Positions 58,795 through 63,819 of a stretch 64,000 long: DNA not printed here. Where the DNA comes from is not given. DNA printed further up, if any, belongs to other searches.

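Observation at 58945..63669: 1574-aa surface protein built from two repeat systems, with long near-identical DNA repeats (recombination or variation hotspot)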

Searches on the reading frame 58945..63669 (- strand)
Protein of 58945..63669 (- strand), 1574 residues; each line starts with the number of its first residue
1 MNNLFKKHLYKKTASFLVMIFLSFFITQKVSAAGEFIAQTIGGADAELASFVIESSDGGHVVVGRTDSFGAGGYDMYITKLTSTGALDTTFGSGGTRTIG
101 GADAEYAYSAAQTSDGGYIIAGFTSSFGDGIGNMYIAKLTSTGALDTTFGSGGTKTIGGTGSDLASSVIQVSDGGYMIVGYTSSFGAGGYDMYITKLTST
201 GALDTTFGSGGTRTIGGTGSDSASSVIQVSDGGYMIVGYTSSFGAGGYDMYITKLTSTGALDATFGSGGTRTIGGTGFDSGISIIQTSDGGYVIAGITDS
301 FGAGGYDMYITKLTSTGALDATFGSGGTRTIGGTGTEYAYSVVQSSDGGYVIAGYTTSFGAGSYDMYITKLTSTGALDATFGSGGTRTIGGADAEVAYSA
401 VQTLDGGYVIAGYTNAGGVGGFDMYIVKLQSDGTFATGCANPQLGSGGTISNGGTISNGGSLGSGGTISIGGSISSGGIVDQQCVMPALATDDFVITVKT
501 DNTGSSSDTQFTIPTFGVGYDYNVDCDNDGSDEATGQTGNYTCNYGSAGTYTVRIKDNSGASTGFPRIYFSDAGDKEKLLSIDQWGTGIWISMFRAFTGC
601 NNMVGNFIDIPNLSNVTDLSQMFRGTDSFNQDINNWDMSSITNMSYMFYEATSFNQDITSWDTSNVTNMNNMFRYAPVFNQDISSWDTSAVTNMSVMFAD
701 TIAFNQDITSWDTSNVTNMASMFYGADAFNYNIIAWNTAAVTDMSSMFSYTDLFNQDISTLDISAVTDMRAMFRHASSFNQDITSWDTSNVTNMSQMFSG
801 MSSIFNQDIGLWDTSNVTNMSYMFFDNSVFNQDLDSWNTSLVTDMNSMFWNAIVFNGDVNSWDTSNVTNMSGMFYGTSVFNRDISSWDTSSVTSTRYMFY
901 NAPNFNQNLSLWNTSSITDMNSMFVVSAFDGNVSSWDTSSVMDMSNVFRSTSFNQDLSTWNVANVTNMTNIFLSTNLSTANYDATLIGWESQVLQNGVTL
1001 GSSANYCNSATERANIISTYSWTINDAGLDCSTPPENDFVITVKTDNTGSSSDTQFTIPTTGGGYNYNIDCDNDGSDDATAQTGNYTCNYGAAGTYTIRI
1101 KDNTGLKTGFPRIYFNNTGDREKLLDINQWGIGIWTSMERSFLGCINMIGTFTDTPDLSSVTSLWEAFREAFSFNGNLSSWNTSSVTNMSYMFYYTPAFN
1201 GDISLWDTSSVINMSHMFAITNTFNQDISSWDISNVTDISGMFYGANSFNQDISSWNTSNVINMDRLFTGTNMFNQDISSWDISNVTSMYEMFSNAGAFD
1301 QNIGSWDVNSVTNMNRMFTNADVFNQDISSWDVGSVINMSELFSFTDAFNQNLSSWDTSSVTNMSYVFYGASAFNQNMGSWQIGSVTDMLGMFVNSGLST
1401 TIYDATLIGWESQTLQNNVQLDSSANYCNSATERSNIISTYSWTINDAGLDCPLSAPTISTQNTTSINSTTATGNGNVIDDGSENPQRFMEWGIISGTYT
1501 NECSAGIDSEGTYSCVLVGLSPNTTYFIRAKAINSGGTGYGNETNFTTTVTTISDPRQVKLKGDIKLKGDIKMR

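Call 3: search_protein_families(library=pfam, proteins=[window:58945-63669:-], max_evalue=0.01)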
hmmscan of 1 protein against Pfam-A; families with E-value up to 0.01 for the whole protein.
window:58945-63669:- (1574 aa): 3 families
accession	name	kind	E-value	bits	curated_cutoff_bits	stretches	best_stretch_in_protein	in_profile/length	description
PF03382.20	DUF285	-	0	1086.6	25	11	767-885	1-118/120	Mycoplasma protein of unknown function, DUF285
PF17164.10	DUF5122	-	4.8e-31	107.2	27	6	346-381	2-36/36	Domain of unknown function (DUF5122) beta-propeller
PF16656.11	Pur_ac_phosph_N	-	0.0087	17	30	1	1484-1548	55-93/93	Purple acid Phosphatase, N-terminal domain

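Call 4: search_protein_families(library=ncbifam, proteins=[window:58945-63669:-], max_evalue=0.01)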
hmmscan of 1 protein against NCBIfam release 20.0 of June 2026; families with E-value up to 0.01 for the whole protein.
window:58945-63669:- (1574 aa): 3 families
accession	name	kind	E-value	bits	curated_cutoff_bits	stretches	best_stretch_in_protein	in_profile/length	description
NF045896.1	Mbov_0838_LP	exception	9.6e-197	654.2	500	12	658-758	264-364/433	Mbov_0838 family PARCEL repeat surface lipoprotein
TIGR02167.2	Liste_lipo_26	repeat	1.2e-95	312.2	30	16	772-795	1-25/26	PARCEL repeat-containing surface protein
TIGR02608.1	delta_60_rpt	domain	1.9e-59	197.3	76.5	6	338-389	2-52/55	delta-60 repeat domain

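Call 10: find_encoding_contigs(protein=window:58945-63669:-, flank=10000, max_places=6)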
Protein window:58945-63669:- (1574 aa): no gene with exactly this product is on record in the collection.

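Call 11: find_homologous_proteins(query=window:58945-63669:-, max_evalue=1e-10)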
Query window:58945-63669:- (1574 aa): 2343 proteins with E <= 1e-10 among 8000 candidates; the best 120 are listed.
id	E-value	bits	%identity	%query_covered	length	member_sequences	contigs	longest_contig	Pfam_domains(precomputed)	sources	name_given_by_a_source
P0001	0.0e+0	1442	42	26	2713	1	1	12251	PF20297.5,PF26094.1,PF15418.13,PF17164.11,PF17957.8,PF13750.13,PF00400.39,PF19077.7,PF24005.2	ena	-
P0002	0.0e+0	1278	43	26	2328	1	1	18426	PF24700.2,PF20297.5,PF15418.13,PF17164.11,PF17957.8,PF13750.13,PF13570.14,PF09136.17,PF19077.7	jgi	-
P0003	0.0e+0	1272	43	26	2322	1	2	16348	PF24700.2,PF20297.5,PF26094.1,PF15418.13,PF17164.11,PF17957.8,PF13750.13,PF13570.14,PF23726.2,PF09136.17,PF19077.7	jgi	-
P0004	0.0e+0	1263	40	25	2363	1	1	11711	PF20297.5,PF26094.1,PF17164.11,PF17957.8,PF13750.13,PF13570.14,PF19077.7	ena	-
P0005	0.0e+0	1262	43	26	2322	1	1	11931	PF24700.2,PF20297.5,PF26094.1,PF15418.13,PF17164.11,PF17957.8,PF13750.13,PF13570.14,PF09136.17,PF19077.7,PF23414.2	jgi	-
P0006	0.0e+0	1250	42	25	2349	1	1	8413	PF20297.5,PF26094.1,PF17164.11,PF17957.8,PF09238.17,PF13750.13,PF13570.14,PF19692.5,PF09136.17,PF19077.7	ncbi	-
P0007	0.0e+0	1200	52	32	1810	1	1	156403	PF03382.21,PF04203.19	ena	-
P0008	0.0e+0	1147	43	27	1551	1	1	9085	PF03382.21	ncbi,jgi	-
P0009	0.0e+0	1142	56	35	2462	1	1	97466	PF22073.3,PF03382.21,PF15780.12,PF07610.18,PF25778.2,PF06739.18,PF22544.3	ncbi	-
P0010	0.0e+0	1115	51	53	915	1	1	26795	PF03382.21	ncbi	-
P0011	0.0e+0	1084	42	25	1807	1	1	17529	PF20297.5,PF17164.11,PF18120.8,PF17957.8,PF13750.13,PF00400.39,PF19077.7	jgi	-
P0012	0.0e+0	1082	41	50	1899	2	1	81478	PF16655.13,PF03382.21,PF09479.17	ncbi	ncbi:MAG: BspA family leucine-rich repeat surface protein [Desulfuromonadales bacterium]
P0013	3.2e-282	958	44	25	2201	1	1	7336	PF26094.1,PF00041.28,PF10179.16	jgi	jgi:uncharacterized delta-60 repeat protein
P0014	4.2e-257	875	47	26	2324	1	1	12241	PF17164.11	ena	-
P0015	1.0e-250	854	44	26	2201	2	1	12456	PF17164.11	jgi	-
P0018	6.5e-226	772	51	33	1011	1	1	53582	PF03382.21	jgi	jgi:surface protein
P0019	2.1e-218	747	48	29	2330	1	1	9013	PF17164.11,PF13884.12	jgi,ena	-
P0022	2.4e-204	700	40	26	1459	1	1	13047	PF26094.1,PF17164.11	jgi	-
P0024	1.0e-201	691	42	26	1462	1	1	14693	PF17164.11,PF11617.14,PF02863.24,PF00041.28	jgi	jgi:uncharacterized delta-60 repeat protein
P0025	8.5e-201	688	50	25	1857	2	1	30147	PF17164.11,PF11617.14,PF02863.24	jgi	jgi:uncharacterized delta-60 repeat protein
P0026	4.8e-198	679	50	25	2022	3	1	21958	PF17164.11,PF11617.14,PF02863.24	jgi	jgi:uncharacterized delta-60 repeat protein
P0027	5.9e-195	669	45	26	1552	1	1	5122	PF17164.11,PF11617.14,PF02863.24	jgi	jgi:uncharacterized delta-60 repeat protein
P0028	4.5e-193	663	44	26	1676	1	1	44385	PF17164.11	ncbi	-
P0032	1.3e-181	625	46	26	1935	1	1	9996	PF17164.11,PF11617.14,PF02863.24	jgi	jgi:uncharacterized delta-60 repeat protein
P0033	7.7e-180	619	46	26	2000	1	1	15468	PF17164.11,PF11617.14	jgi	jgi:uncharacterized delta-60 repeat protein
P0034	8.3e-175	602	46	26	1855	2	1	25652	PF17164.11,PF19692.5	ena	-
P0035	1.0e-174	602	40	27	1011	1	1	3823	PF26094.1,PF00801.27,PF17164.11,PF18911.7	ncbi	-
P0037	1.2e-173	598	50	25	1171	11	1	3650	PF17164.11,PF11617.14,PF05935.18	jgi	jgi:uncharacterized delta-60 repeat protein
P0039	2.3e-173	597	40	26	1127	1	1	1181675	PF26094.1,PF00801.27,PF17164.11,PF18998.7,PF24005.2,PF18911.7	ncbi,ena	-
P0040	1.1e-172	595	42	26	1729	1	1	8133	PF17164.11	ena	-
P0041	2.2e-172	594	49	25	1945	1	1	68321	PF17164.11,PF11617.14,PF02863.24,PF00041.28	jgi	jgi:uncharacterized delta-60 repeat protein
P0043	6.7e-167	576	46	26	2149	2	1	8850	PF17164.11,PF11617.14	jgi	jgi:uncharacterized delta-60 repeat protein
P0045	2.2e-160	554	42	26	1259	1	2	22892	PF26094.1,PF17164.11,PF18370.8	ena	-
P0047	6.3e-156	540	49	36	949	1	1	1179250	PF17164.11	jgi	jgi:uncharacterized delta-60 repeat protein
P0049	7.6e-154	533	43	26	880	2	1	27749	PF26094.1,PF17164.11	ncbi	-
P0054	6.1e-149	516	57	30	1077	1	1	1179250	PF09603.16,PF17164.11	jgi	jgi:uncharacterized protein (TIGR02145 family)/uncharacterized delta-60 repeat protein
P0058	2.5e-144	501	51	29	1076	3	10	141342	PF17164.11,PF13620.13,PF00041.28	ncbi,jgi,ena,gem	-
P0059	1.3e-141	492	41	26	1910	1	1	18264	PF17164.11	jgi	jgi:uncharacterized delta-60 repeat protein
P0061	1.6e-139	485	43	26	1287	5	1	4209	PF17164.11,PF11617.14,PF02863.24,PF00041.28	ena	-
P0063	2.1e-137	478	49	26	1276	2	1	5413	PF03382.21,PF09479.17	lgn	-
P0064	3.6e-137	477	36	28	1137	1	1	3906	PF26094.1,PF00801.27,PF17164.11,PF18911.7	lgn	-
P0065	1.6e-136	475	37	27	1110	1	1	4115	PF26094.1,PF00801.27,PF17164.11,PF18911.7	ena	-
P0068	1.1e-133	466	43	26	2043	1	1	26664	PF26094.1,PF17164.11,PF18998.7,PF08239.18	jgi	jgi:uncharacterized delta-60 repeat protein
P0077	2.5e-129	451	40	26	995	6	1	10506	PF26094.1,PF17164.11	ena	-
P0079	5.6e-128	447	52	26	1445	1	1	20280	PF13229.13,PF03382.21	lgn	-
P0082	4.0e-125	437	45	25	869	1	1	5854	PF26094.1,PF13715.13,PF17164.11,PF28191.1,PF13620.13,PF22904.4,PF16741.11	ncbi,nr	ncbi:MAG: carboxypeptidase regulatory-like domain-containing protein [Nitrospirae bacterium]|nr:carb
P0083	5.3e-125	437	40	25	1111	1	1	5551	PF26094.1,PF00801.27,PF17164.11,PF24005.2,PF18911.7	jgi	jgi:uncharacterized delta-60 repeat protein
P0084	5.9e-124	434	41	26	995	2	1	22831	PF26094.1,PF17164.11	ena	-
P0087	2.3e-123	432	52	29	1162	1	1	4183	PF17164.11,PF13884.12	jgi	-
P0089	3.8e-123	431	55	19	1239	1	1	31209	PF03382.21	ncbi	-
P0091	2.1e-122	428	41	25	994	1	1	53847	PF17164.11,PF18120.8,PF11617.14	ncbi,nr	ncbi:MAG: MopE-related protein, partial [bacterium]|nr:MopE-related protein [bacterium]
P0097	2.0e-120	422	41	26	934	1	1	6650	PF17164.11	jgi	jgi:uncharacterized delta-60 repeat protein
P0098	6.8e-120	420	40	26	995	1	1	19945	PF26094.1,PF17164.11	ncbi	-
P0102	2.4e-119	418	38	26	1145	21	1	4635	PF13360.14,PF17164.11,PF17957.8,PF25293.2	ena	-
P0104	1.4e-118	416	39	27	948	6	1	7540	PF17164.11,PF03160.21,PF25293.2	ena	-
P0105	2.1e-118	415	41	26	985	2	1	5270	PF26094.1,PF17164.11,PF07705.18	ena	-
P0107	4.3e-118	414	45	25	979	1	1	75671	PF13573.13,PF13585.13,PF17164.11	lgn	-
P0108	2.3e-117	412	41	26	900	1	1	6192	PF17164.11,PF13570.14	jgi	jgi:uncharacterized delta-60 repeat protein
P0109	3.8e-117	411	41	26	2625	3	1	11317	PF23598.2,PF17164.11,PF00560.40,PF18998.7,PF12799.14,PF13855.13,PF00041.28,PF18884.6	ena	-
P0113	2.2e-115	405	32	28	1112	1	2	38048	PF26094.1,PF00801.27,PF17164.11,PF18911.7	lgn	-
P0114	9.6e-115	403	50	21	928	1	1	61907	PF17164.11,PF11617.14,PF02863.24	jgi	jgi:uncharacterized delta-60 repeat protein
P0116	2.6e-114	402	45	26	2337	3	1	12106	PF13229.13,PF17164.11,PF11617.14,PF08309.18,PF05048.20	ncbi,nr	ncbi:MAG: hypothetical protein DRJ60_00880 [Thermoprotei archaeon]|nr:MAG: hypothetical protein DRJ6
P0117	4.8e-114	401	40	25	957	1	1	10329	PF17164.11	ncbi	-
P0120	1.8e-113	399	40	26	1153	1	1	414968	PF17164.11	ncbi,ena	-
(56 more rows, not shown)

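Call 22: search_solved_structures(query=window:58945-63669:-, max_evalue=0.01, show_alignments=0)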
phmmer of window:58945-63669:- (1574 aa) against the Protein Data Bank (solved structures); distinct sequences matched with E-value up to 0.01: 0.

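Call 39: find_encoding_contigs(protein=P0047, flank=6000, max_places=2)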
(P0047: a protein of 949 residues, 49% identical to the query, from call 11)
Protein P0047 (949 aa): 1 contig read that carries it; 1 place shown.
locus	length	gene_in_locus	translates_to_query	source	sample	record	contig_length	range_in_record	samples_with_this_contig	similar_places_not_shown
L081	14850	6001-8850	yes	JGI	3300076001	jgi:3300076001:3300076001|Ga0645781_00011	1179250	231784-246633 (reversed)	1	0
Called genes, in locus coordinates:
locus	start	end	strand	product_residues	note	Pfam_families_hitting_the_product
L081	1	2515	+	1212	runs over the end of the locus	PF04997:RNA_pol_Rpb1_1, PF00623:RNA_pol_Rpb1_2, PF04983:RNA_pol_Rpb1_3, PF05000:RNA_pol_Rpb1_4 (weak), PF04998:RNA_pol_Rpb1_5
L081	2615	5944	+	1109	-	PF22842:Pel9A-like_beta_helix (weak), PF01833:TIG (weak), PF22842:Pel9A-like_beta_helix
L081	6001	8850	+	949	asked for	PF17164:DUF5122 (weak)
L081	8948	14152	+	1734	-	-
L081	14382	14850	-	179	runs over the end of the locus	PF01458:SUFBD_core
